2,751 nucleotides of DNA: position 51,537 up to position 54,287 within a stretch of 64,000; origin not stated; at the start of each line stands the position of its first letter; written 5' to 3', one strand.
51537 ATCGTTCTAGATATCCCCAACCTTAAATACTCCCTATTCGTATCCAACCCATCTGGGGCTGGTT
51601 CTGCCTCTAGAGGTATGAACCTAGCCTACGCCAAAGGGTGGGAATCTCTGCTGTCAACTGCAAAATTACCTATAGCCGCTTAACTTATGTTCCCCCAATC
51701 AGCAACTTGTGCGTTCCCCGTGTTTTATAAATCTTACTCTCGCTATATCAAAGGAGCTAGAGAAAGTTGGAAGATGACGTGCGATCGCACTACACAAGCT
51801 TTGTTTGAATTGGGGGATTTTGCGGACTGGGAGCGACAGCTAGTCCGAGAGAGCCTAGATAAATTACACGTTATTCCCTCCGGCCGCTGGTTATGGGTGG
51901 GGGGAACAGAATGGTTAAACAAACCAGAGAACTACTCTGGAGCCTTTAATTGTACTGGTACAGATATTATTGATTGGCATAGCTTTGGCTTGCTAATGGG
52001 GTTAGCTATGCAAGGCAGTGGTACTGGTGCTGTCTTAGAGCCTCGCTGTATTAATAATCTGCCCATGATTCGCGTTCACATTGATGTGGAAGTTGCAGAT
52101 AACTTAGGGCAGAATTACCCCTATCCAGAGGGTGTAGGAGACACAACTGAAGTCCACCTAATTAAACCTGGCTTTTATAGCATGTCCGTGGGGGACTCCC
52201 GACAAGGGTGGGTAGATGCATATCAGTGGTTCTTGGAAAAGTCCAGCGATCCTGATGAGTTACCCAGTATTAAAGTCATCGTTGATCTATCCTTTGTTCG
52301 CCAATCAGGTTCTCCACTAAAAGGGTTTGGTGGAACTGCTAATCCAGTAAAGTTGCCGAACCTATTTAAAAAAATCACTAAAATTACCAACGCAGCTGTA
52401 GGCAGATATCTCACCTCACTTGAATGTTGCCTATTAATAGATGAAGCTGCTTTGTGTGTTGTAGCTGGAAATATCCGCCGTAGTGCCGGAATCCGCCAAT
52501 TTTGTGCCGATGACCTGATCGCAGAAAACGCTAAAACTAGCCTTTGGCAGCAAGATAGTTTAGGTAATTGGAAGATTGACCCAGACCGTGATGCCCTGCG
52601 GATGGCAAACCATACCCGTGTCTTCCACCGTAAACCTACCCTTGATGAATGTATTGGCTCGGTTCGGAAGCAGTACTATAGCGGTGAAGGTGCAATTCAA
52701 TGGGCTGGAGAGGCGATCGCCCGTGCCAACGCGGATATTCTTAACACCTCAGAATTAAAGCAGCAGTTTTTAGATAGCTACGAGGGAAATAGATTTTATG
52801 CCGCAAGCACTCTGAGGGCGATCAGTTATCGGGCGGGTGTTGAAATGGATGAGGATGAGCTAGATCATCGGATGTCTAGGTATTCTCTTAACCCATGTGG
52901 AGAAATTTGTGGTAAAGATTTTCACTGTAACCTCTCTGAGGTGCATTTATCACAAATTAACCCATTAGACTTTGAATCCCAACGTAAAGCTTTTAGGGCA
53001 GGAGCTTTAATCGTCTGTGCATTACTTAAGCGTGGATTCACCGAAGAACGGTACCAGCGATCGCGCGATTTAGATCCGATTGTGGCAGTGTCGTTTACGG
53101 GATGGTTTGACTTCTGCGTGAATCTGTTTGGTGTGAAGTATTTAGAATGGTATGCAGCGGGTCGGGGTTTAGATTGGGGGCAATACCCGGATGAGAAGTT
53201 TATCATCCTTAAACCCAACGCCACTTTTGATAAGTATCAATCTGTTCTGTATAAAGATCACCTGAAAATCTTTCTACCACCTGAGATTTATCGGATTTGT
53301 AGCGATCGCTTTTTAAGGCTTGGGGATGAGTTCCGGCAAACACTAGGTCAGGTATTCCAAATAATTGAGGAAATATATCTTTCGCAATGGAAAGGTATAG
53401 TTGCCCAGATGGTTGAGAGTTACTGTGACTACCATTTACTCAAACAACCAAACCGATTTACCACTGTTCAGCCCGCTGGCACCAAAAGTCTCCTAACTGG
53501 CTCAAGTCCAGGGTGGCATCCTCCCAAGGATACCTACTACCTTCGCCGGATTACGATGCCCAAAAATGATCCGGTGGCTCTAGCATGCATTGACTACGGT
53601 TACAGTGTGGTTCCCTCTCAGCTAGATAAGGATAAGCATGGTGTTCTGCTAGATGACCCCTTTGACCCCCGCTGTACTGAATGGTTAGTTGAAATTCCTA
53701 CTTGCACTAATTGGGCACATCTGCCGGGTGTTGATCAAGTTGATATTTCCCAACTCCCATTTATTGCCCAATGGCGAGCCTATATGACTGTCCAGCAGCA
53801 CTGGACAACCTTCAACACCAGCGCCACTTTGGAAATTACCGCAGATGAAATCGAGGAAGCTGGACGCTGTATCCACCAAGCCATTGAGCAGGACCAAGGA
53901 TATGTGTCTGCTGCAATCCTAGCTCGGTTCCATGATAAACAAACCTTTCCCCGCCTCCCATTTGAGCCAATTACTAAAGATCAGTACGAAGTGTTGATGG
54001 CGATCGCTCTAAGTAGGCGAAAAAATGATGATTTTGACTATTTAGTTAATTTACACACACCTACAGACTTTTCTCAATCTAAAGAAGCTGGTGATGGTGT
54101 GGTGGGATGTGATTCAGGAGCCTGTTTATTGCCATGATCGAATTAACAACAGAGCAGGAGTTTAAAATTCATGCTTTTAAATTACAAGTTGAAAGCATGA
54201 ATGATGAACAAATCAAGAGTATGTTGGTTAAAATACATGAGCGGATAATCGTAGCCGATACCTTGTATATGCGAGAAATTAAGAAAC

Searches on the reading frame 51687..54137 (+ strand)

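Call 28: search_protein_families(library=phrogs, proteins=[window:51687-54137:+], max_evalue=0.001)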
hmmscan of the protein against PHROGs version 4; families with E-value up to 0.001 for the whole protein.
window:51687-54137:+ (816 aa): 1 family
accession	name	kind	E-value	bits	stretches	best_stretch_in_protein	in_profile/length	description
phrog_367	-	DNA, RNA and nucleotide metabolism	5.4e-130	435.7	1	10-814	36-695/701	ribonucleotide reductase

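Call 29: search_protein_families(library=pfam, proteins=[window:51687-54137:+], max_evalue=0.01)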
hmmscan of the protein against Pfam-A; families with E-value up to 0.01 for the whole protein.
window:51687-54137:+ (816 aa): 1 family
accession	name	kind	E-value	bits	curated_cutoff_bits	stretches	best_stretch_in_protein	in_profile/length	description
PF21995.1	RNR-II_ins_dom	-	6.9e-07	29.9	27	1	164-232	35-105/107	B12-dependent ribonucleotide reductase, insertion domain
